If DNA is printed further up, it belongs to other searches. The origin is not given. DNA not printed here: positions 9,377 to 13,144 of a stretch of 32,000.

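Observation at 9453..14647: Zn-ribbon / class III cyclase / STAND NTPase / TPR protein coupled to an uncharacterised HD protein, with a convergent patatin lipase: candidate undescribed nucleotide-signalling sensor-effector system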

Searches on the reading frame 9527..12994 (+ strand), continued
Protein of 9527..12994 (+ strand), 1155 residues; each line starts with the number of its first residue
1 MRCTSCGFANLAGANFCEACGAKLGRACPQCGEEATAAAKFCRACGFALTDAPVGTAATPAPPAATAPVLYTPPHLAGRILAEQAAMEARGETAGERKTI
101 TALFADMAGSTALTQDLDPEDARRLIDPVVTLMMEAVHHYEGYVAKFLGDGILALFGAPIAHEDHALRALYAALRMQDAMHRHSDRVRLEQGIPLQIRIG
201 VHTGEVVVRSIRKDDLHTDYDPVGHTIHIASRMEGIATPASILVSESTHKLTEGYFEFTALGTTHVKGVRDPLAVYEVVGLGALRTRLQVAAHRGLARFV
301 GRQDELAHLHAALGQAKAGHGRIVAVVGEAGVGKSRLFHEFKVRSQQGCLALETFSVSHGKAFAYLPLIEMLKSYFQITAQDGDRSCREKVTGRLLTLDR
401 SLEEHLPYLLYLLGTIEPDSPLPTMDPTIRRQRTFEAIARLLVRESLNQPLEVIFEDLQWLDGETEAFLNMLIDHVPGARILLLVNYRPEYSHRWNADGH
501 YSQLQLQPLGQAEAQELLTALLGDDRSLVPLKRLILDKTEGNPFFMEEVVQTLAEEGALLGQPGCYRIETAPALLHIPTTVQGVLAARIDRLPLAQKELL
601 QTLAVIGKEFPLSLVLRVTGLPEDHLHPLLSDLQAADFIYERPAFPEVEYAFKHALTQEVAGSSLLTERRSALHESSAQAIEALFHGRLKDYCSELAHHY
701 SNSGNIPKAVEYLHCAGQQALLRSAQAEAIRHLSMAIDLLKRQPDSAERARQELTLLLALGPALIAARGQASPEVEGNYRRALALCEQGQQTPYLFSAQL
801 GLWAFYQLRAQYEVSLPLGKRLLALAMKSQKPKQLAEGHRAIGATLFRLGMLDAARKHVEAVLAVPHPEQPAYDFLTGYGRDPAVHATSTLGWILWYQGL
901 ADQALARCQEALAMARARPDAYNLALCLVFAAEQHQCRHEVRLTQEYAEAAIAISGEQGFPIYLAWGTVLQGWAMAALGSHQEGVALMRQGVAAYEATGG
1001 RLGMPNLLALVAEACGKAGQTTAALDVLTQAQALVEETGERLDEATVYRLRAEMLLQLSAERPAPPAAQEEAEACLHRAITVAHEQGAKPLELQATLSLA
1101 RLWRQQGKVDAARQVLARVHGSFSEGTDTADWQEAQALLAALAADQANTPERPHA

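Call 66: search_dna_similar(query=window:9527-12991:+, collection=plasmids, mode=protein, max_rows=30, max_evalue=1e-50)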
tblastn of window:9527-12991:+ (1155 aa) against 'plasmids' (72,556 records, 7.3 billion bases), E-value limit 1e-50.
Records with a match: 184; places in all: 297; records where one place covers at least 80% of the query: 129.
Best place of each record, by identity: 60-80% 16; <60% 168.
By first word of the organism name: Sinorhizobium 86; Rhizobium 38; Cupriavidus 11; Burkholderia 8; Microvirga 8; Paraburkholderia 6; Bradyrhizobium 4; Phyllobacterium 4; Ruegeria 4; Mesorhizobium 3; and 8 more.
By predicted mobility (MOB-suite, as given by PLSDB): conjugative 92; non-mobilizable 71; mobilizable 21.
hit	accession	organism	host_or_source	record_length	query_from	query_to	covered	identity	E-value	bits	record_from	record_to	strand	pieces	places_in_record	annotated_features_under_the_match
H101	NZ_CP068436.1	Cupriavidus necator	heavy metal containmented soil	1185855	1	1129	98%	69.7%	0e+0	1417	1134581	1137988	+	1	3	none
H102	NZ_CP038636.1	Cupriavidus oxalaticus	whole organism,sewage sludge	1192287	1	1129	98%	69.3%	0e+0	1411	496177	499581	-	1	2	none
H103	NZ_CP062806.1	Cupriavidus basilensis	Cell culture,Sediment of a freshwater ...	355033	1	1128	98%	68.2%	0e+0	1416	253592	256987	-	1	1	adenylate/guanylate cyclase domain-containing protein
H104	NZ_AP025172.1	Cupriavidus sp. P-10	-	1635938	1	1129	98%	68.1%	0e+0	1407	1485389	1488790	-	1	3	none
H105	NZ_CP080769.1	Cupriavidus pinatubonensis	genomic assembly,soil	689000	1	1129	98%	67.8%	0e+0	1375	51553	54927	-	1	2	adenylate/guanylate cyclase domain-containing protein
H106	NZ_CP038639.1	Cupriavidus oxalaticus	whole organism,sewage sludge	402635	1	1129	98%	66.8%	0e+0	1345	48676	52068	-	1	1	adenylate/guanylate cyclase domain-containing protein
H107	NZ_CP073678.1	Cupriavidus sp. KK10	Isolate,A bacterial consortium from ...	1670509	2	1129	98%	65.1%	0e+0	1306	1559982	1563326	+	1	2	none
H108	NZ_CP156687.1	Burkholderia stagnalis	Bacterial cells,soils collected in ...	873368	1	1129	98%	64.4%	0e+0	1288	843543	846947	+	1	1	adenylate/guanylate cyclase domain-containing protein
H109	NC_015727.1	Cupriavidus necator N-1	soil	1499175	1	1129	98%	64.2%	0e+0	1325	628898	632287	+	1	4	record has no annotation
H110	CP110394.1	Burkholderia sp. JSH-S8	Tetrastigma hemsleyanum Diels et Gilg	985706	1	1129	98%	64.2%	0e+0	1289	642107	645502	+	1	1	AAA family ATPase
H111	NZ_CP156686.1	Burkholderia stagnalis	Bacterial cells,soils collected in ...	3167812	1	1129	98%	64.0%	0e+0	1293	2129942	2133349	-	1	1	none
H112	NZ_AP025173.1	Cupriavidus sp. P-10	-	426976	1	1129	98%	63.7%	0e+0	1300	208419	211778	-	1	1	adenylate/guanylate cyclase domain-containing protein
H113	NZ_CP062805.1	Cupriavidus basilensis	Cell culture,Sediment of a freshwater ...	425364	1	1129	98%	63.7%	0e+0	1300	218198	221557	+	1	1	adenylate/guanylate cyclase domain-containing protein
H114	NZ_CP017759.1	Cupriavidus necator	whole organism,soil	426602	1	1129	98%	62.7%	0e+0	1228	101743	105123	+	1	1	adenylate/guanylate cyclase domain-containing protein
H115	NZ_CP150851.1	Burkholderia pyrrocinia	-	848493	1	1129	98%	60.9%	0e+0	1160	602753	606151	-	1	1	adenylate/guanylate cyclase domain-containing protein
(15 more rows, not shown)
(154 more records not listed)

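Call 67: get_annotated_region(hit=H103, flank=6000)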
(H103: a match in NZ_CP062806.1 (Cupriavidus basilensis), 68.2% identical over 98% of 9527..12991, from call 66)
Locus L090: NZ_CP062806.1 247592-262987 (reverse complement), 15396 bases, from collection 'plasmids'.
description: Cupriavidus basilensis strain DSM 11853 plasmid pRK1-2, complete sequence
organism: Cupriavidus basilensis (NCBI taxid 68895)
taxonomy: Bacteria; Pseudomonadota; Betaproteobacteria; Burkholderiales; Burkholderiaceae; Cupriavidus; Cupriavidus basilensis
host: -; source: Cell culture,Sediment of a freshwater pond enriched in a fixed-bed reactor with 2,6-dichlorophenol as sole ...; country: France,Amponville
typing (MOB-suite, as given by PLSDB): non-mobilizable
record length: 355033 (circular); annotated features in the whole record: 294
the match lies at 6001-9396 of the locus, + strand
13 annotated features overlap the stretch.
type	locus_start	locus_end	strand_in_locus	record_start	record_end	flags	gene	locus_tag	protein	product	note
CDS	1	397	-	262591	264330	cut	-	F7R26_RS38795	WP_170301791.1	CocE/NonD family hydrolase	GO:0008152 - metabolic process [Evidence IEA]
CDS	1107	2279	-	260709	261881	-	-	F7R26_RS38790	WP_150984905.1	porin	-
CDS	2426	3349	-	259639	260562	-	-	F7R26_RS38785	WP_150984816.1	amidohydrolase family protein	-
CDS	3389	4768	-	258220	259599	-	-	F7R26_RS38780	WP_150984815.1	MFS transporter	GO:0055085 - transmembrane transport [Evidence IEA]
CDS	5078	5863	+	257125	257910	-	-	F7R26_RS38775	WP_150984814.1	TetR/AcrR family transcriptional regulator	GO:0006355 - regulation of DNA-templated transcription [Evidence IEA]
CDS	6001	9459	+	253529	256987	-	-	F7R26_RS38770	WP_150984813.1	adenylate/guanylate cyclase domain-containing protein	GO:0009190 - cyclic nucleotide biosynthetic process [Evidence IEA]; GO:0035556 - intracellular signal transduction ...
CDS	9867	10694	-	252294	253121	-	-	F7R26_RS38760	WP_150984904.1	aldo/keto reductase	-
CDS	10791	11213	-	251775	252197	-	-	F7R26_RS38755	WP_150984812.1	DoxX family protein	-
CDS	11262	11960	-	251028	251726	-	-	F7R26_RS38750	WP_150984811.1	pirin family protein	-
CDS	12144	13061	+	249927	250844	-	-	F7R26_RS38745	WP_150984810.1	LysR substrate-binding domain-containing protein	-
CDS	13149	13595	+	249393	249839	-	-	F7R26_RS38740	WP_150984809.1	Rrf2 family transcriptional regulator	-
CDS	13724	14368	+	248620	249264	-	-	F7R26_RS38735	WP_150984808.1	NAD(P)-binding domain-containing protein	-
CDS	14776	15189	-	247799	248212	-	-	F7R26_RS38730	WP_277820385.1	tripartite tricarboxylate transporter substrate-binding protein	-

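Call 68: get_annotated_region(hit=H105, flank=6000)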
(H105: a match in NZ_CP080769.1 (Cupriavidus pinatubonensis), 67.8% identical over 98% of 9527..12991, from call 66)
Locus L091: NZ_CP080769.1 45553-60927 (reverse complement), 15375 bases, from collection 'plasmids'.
description: Cupriavidus pinatubonensis strain HN-2 plasmid p2, complete sequence
organism: Cupriavidus pinatubonensis (NCBI taxid 248026)
taxonomy: Bacteria; Pseudomonadota; Betaproteobacteria; Burkholderiales; Burkholderiaceae; Cupriavidus; Cupriavidus pinatubonensis
host: -; source: genomic assembly,soil; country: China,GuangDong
typing (MOB-suite, as given by PLSDB): non-mobilizable
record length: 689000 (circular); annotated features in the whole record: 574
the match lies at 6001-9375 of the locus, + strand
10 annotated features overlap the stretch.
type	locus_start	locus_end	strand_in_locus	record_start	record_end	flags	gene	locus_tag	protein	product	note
CDS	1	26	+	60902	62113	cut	-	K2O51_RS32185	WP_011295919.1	AAA family ATPase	-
CDS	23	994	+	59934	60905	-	-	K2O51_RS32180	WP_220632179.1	ParB/RepB/Spo0J family partition protein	GO:0007059 - chromosome segregation [Evidence IEA]; GO:0000910 - cytokinesis [Evidence IEA]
CDS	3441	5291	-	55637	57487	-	-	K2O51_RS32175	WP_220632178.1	phage integrase family protein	-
CDS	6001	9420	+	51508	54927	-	-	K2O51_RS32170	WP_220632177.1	adenylate/guanylate cyclase domain-containing protein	GO:0009190 - cyclic nucleotide biosynthetic process [Evidence IEA]; GO:0035556 - intracellular signal transduction ...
CDS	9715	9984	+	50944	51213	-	-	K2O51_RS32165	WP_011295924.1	helix-turn-helix transcriptional regulator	-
CDS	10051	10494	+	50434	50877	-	-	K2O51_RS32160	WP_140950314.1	hypothetical protein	-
CDS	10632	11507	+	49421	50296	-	-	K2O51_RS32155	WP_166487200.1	CapA family protein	GO:0045227 - capsule polysaccharide biosynthetic process [Evidence IEA]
CDS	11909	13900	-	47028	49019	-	-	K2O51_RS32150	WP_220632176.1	sigma-54-dependent Fis family transcriptional regulator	-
CDS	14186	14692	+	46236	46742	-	-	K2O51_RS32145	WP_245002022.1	lecithin retinol acyltransferase family protein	-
CDS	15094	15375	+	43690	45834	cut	-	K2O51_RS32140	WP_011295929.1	hydantoinase/oxoprolinase family protein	-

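Call 69: get_annotated_region(hit=H114, flank=6000)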
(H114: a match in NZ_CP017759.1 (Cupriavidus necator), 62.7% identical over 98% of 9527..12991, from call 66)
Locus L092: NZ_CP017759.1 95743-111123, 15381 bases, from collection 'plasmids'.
description: Cupriavidus necator strain NH9 plasmid pENH92, complete sequence
organism: Cupriavidus necator (NCBI taxid 106590)
taxonomy: Bacteria; Pseudomonadota; Betaproteobacteria; Burkholderiales; Burkholderiaceae; Cupriavidus; Cupriavidus necator
host: -; source: whole organism,soil; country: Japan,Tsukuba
typing (MOB-suite, as given by PLSDB): non-mobilizable; mating-pair formation MPF_F
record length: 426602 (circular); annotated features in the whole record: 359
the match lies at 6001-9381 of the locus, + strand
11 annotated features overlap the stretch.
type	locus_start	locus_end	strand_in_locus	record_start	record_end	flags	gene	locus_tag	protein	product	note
CDS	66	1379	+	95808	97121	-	-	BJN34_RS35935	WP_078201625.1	NAD-binding protein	-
CDS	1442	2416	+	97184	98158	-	-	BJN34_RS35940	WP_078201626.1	tripartite tricarboxylate transporter substrate binding protein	-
CDS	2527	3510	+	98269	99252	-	-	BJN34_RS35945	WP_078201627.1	tripartite tricarboxylate transporter substrate binding protein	-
CDS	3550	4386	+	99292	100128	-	-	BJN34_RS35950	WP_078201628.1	SDR family NAD(P)-dependent oxidoreductase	-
CDS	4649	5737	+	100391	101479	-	-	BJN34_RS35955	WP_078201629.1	porin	-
CDS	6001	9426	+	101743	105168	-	-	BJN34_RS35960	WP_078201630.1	adenylate/guanylate cyclase domain-containing protein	GO:0009190 - cyclic nucleotide biosynthetic process [Evidence IEA]; GO:0035556 - intracellular signal transduction ...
CDS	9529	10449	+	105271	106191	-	gcvA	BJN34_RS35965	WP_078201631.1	transcriptional regulator GcvA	GO:0006355 - regulation of DNA-templated transcription [Evidence IEA]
CDS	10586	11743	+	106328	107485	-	-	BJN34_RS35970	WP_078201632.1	acyl-CoA dehydrogenase family protein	-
CDS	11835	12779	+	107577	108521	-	-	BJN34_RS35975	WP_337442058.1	tripartite tricarboxylate transporter substrate binding protein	-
CDS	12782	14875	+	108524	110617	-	-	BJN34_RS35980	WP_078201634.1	acetate--CoA ligase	-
CDS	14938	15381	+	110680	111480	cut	-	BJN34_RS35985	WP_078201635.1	alpha/beta fold hydrolase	-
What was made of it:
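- Orphan paralogues at 62-70% identity exist (calls 66-69).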
